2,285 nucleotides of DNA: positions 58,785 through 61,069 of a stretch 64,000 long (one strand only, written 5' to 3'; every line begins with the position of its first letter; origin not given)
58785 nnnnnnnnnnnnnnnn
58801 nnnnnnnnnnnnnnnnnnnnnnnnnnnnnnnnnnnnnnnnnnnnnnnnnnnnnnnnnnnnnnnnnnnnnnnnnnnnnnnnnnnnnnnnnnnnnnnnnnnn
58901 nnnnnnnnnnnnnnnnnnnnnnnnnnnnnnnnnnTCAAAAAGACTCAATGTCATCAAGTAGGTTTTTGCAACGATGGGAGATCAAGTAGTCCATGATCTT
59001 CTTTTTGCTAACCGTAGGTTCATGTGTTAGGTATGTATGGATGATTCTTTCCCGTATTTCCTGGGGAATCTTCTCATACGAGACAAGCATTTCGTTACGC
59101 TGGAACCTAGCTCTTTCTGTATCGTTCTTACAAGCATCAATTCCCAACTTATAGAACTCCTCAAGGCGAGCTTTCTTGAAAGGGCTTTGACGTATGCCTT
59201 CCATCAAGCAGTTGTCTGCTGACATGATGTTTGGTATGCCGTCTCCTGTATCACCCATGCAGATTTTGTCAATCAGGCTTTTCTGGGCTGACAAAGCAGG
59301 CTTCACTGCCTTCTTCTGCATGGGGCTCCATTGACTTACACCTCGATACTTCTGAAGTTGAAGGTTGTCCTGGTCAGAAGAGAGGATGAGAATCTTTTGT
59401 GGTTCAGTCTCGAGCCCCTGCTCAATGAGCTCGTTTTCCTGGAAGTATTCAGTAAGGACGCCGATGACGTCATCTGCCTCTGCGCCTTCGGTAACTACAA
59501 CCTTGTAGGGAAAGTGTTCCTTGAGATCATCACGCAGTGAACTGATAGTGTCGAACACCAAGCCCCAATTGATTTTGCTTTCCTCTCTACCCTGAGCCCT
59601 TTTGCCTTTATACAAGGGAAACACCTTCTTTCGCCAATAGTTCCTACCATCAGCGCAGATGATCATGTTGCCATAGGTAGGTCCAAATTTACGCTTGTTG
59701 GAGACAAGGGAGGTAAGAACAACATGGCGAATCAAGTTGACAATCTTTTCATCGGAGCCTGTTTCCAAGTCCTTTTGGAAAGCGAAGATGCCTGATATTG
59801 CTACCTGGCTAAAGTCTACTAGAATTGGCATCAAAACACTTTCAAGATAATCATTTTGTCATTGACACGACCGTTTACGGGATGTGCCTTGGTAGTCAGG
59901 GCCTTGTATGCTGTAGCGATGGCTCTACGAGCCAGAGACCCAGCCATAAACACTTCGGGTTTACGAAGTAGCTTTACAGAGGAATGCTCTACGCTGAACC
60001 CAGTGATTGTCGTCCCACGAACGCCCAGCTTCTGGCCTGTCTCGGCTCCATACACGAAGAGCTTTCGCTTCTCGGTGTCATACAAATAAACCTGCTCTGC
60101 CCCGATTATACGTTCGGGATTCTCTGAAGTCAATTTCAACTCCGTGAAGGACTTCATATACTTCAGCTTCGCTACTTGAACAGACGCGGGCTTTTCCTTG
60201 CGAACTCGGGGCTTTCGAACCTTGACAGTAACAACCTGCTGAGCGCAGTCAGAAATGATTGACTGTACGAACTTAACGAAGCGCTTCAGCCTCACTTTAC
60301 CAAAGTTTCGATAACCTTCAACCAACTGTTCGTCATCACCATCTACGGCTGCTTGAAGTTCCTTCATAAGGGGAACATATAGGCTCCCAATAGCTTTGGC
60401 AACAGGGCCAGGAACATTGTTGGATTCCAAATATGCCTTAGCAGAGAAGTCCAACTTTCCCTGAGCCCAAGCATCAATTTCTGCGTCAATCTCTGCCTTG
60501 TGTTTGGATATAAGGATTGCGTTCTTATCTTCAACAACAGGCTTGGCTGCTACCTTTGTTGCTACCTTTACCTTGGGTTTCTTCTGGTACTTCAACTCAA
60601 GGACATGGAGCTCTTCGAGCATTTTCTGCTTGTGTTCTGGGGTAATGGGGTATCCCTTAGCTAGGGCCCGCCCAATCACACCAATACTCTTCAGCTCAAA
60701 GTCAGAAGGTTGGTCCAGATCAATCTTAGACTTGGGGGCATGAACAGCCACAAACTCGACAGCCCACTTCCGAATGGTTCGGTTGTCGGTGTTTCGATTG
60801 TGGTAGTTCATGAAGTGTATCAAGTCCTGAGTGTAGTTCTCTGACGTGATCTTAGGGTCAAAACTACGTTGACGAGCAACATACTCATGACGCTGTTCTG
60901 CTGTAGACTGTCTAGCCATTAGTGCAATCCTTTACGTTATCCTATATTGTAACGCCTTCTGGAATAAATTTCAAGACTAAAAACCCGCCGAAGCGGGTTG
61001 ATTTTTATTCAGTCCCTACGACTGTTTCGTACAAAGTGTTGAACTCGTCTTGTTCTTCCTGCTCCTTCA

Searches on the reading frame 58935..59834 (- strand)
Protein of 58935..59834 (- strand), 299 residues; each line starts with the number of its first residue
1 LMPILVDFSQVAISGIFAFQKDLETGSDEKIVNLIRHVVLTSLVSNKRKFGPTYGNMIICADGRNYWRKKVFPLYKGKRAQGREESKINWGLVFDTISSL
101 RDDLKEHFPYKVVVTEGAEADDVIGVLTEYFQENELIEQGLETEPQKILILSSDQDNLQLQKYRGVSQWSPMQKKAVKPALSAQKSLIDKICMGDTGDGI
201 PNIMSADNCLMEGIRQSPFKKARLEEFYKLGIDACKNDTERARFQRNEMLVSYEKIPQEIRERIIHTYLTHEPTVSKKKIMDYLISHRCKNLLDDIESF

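Call 45: search_dna_similar(query=window:58935-59834:-, collection=phages, mode=protein, max_rows=12)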
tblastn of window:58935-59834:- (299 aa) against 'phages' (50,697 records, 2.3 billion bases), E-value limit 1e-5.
Records with a match: 1710; places in all: 1712; records where one place covers at least 80% of the query: 1652.
Best place of each record, by identity: <60% 1710.
By first word of the organism name: Escherichia 603; Klebsiella 280; Shigella 83; Aeromonas 77; Acinetobacter 69; Vibrio 64; Enterobacter 56; Campylobacter 53; Enterobacteria 48; Synechococcus 41; and 49 more.
By host as written in the record: Escherichia coli 262; - 178; Klebsiella pneumoniae 90; Escherichia coli B 28; Aeromonas salmonicida 27; Escherichia coli O157:H7 24; Escherichia coli str. K-12 substr. MG1655 22; Shigella sp. 21; and 444 more.
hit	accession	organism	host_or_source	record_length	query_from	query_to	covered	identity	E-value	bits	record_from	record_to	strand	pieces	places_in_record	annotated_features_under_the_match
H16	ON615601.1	Synechococcus phage BUCT-ZZ01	Synechococcus elongatus PCC 7942 = ...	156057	4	299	99%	41.8%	2e-68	236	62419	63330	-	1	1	hypothetical protein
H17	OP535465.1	Synechococcus phage S-CREM1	Synechococcus sp. CB0101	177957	4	299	99%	39.5%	1e-64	225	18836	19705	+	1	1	RnaseH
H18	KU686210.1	Synechococcus phage S-WAM1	Synechococcus sp.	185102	4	299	99%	39.5%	2e-62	219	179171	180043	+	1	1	ribonuclease H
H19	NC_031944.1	Synechococcus phage S-WAM1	Synechococcus sp.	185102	4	299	99%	39.5%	2e-62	219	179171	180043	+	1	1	ribonuclease H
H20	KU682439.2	Stenotrophomonas phage vB_SmaS-DLP_6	Stenotrophomonas maltophilia D1571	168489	4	299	99%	38.4%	1e-53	193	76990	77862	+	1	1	RNaseH | hypothetical protein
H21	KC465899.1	Pelagibacter phage HTVC008M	Candidatus Pelagibacter ubique HTCC1062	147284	4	299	99%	38.2%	4e-48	177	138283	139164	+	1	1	RNaseH | hypothetical protein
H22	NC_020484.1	Pelagibacter phage HTVC008M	Candidatus Pelagibacter ubique HTCC1062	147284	4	299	99%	38.2%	4e-48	177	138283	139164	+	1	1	RNaseH | hypothetical protein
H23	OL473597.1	Synechococcus phage S-SZBM1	Synechococcus sp. CB0101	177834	4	299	99%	37.8%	4e-61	214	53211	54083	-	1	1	ribonuclease H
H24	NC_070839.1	Synechococcus phage S-SZBM1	Synechococcus sp. CB0101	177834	4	299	99%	37.8%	4e-61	214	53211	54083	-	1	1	exonuclease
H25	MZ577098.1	Methylophilales phage Melnitz-3 EXVC039M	Methylophilales_sp._H5P1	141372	4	299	99%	37.7%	3e-59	209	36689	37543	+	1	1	flap endonuclease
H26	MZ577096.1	Methylophilales phage Melnitz-2 EXVC040M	Methylophilales_sp._H5P1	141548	4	299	99%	37.7%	3e-59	209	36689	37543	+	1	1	putative endonuclease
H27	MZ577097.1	Methylophilales phage Melnitz EXVC044M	Methylophilales_sp._H5P1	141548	4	299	99%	37.7%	3e-59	209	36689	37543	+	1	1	putative endonuclease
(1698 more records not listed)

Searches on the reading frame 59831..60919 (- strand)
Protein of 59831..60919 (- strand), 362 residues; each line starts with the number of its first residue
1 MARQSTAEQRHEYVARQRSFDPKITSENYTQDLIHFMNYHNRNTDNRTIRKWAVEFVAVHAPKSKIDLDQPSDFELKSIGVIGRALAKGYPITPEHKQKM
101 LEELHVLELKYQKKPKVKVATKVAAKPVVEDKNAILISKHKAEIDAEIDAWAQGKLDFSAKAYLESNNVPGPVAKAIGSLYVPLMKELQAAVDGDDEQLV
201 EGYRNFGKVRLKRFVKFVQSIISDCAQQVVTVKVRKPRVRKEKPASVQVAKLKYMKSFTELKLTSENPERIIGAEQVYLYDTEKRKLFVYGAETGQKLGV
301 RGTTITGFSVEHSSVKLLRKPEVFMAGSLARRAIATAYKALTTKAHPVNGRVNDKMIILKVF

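Call 37: find_encoding_contigs(protein=window:59831-60919:-, flank=10000, max_places=4)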
Protein window:59831-60919:- (362 aa): 5 contigs read that carry it; 3 places shown.
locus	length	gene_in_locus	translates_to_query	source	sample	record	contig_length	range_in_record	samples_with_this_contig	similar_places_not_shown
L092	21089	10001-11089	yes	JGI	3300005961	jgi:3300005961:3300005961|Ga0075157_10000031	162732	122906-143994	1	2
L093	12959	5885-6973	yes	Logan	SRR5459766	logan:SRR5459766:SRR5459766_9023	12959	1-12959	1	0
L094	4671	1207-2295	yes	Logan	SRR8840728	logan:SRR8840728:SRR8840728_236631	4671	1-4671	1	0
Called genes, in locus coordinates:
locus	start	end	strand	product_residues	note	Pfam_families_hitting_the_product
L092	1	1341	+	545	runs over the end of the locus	-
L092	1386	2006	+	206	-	-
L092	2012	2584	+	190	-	-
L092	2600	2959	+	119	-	PF23837:DUF7207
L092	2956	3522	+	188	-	-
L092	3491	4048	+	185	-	-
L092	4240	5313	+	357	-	-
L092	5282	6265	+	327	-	PF00268:Ribonuc_red_sm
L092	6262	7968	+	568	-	PF00317:Ribonuc_red_lgN, PF02867:Ribonuc_red_lgC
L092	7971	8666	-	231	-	-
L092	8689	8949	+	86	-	-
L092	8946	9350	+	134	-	PF19835:SegE_GIY-YIG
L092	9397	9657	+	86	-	PF10902:WYL_2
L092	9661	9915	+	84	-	PF11126:Phage_DsbA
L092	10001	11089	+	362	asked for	-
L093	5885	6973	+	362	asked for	-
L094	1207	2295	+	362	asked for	-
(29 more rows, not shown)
